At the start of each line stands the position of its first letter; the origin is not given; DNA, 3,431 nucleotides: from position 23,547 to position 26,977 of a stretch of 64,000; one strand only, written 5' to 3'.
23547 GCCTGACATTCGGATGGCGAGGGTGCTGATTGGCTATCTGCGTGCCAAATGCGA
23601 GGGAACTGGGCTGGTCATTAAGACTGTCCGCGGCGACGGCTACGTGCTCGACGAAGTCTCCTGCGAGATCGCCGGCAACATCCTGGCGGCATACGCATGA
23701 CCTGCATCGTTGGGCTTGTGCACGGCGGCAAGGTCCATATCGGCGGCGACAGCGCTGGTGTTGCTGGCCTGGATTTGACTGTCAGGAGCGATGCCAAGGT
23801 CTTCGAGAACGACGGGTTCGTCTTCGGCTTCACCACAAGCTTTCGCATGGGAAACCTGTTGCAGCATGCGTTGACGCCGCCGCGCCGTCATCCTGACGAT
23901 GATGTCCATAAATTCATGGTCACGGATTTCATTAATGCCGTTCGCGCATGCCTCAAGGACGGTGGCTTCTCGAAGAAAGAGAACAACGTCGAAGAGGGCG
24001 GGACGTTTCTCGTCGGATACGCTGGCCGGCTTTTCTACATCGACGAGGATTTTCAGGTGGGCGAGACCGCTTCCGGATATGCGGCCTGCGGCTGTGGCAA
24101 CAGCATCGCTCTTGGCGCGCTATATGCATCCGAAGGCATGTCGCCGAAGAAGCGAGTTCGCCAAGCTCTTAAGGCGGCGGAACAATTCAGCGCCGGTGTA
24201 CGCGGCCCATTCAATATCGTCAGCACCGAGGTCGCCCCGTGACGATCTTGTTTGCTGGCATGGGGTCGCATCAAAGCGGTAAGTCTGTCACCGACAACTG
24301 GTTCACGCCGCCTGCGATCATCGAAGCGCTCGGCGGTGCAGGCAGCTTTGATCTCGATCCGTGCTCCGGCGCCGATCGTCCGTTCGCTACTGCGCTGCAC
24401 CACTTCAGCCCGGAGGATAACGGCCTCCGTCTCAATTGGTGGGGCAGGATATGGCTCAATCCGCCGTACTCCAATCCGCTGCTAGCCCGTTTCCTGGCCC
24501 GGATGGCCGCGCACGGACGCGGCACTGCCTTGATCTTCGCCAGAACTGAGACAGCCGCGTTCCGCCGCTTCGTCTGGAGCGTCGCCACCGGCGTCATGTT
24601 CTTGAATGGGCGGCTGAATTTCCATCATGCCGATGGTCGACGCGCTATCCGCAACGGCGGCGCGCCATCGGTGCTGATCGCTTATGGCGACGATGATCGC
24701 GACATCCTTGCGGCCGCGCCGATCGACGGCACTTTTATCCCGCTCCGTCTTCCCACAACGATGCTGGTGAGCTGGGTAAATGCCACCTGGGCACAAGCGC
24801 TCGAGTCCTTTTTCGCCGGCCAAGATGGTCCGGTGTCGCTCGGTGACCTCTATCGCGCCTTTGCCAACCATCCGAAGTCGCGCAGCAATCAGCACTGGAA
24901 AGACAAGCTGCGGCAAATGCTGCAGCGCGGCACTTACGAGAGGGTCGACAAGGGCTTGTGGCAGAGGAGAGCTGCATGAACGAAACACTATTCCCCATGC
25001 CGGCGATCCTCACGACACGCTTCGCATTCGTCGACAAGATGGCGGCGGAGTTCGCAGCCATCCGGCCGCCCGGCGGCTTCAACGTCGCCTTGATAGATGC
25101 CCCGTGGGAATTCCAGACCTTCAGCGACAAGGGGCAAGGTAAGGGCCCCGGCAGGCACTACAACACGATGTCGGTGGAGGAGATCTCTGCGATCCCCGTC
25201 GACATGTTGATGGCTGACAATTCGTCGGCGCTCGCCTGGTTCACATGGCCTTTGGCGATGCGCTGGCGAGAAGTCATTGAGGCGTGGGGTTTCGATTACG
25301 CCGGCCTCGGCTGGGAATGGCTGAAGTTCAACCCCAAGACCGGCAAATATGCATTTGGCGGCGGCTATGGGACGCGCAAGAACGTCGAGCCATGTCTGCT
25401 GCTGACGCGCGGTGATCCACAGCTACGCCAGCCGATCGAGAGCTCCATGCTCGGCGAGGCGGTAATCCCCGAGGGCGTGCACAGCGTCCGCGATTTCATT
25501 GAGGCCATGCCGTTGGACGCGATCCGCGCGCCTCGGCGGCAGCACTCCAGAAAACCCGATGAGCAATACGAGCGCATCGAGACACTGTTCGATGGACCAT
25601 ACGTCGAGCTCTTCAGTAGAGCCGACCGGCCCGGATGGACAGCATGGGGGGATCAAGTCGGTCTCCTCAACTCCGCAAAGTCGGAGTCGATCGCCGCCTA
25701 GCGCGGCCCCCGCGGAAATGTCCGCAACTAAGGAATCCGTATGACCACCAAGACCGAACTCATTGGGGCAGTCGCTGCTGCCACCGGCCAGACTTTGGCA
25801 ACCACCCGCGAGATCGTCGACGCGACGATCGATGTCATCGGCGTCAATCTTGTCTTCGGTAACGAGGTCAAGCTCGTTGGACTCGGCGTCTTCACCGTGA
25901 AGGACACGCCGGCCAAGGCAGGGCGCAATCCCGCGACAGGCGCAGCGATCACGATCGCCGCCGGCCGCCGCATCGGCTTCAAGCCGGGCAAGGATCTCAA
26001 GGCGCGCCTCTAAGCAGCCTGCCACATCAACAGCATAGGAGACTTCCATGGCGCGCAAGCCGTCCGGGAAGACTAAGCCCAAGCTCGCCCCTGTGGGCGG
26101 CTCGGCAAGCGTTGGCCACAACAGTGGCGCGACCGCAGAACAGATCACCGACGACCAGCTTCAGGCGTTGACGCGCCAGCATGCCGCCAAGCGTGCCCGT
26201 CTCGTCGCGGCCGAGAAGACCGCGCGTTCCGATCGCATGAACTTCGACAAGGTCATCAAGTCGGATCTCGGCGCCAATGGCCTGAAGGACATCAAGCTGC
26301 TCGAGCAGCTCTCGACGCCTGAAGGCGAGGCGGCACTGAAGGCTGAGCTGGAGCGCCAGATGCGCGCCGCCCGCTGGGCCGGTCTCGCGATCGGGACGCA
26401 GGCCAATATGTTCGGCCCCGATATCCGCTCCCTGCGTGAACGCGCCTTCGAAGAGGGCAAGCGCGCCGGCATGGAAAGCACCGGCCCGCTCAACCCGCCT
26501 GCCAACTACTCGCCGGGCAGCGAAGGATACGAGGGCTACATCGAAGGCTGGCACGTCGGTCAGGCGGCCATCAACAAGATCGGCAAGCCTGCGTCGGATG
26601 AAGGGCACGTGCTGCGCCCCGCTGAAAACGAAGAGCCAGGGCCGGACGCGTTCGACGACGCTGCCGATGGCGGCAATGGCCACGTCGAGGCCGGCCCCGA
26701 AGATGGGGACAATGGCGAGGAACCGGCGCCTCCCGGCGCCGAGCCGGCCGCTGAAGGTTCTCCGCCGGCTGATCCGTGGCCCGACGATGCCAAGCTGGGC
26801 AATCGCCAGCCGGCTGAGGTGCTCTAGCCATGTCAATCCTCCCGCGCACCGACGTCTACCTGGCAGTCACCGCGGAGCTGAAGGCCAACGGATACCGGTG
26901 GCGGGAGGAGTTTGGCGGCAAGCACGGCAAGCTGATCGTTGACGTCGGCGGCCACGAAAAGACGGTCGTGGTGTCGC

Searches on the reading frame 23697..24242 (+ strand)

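Call 44: search_protein_families(library=phrogs, proteins=[window:23697-24242:+], max_evalue=0.001)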
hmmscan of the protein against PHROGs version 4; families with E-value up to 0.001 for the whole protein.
window:23697-24242:+ (181 aa): 1 family
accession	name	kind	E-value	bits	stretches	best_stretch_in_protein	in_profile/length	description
phrog_1040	-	other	3.5e-23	83.6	1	1-177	14-156/277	peptidase HslV family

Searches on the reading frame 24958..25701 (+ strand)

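Call 44: search_protein_families(library=phrogs, proteins=[window:24958-25701:+], max_evalue=0.001)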
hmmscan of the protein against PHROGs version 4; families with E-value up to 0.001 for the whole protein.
window:24958-25701:+ (247 aa): 4 families
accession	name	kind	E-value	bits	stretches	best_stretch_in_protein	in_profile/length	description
phrog_359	-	other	1.3e-54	186.9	1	25-238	106-298/329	DNA methyltransferase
phrog_10837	-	unknown function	3.1e-27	96.2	2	187-234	74-122/139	-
phrog_21315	-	unknown function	1.4e-22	81.3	1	37-236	236-409/415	-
phrog_15877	-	other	2.7e-11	44.9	1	45-153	9-118/152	DNA methyltransferase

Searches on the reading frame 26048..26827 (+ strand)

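Call 44: search_protein_families(library=phrogs, proteins=[window:26048-26827:+], max_evalue=0.001)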
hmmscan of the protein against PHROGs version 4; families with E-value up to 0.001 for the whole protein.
window:26048-26827:+ (259 aa): 1 family
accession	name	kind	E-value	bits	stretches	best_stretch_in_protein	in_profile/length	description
phrog_26995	-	unknown function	2.7e-19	70.9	1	22-177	2-147/178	-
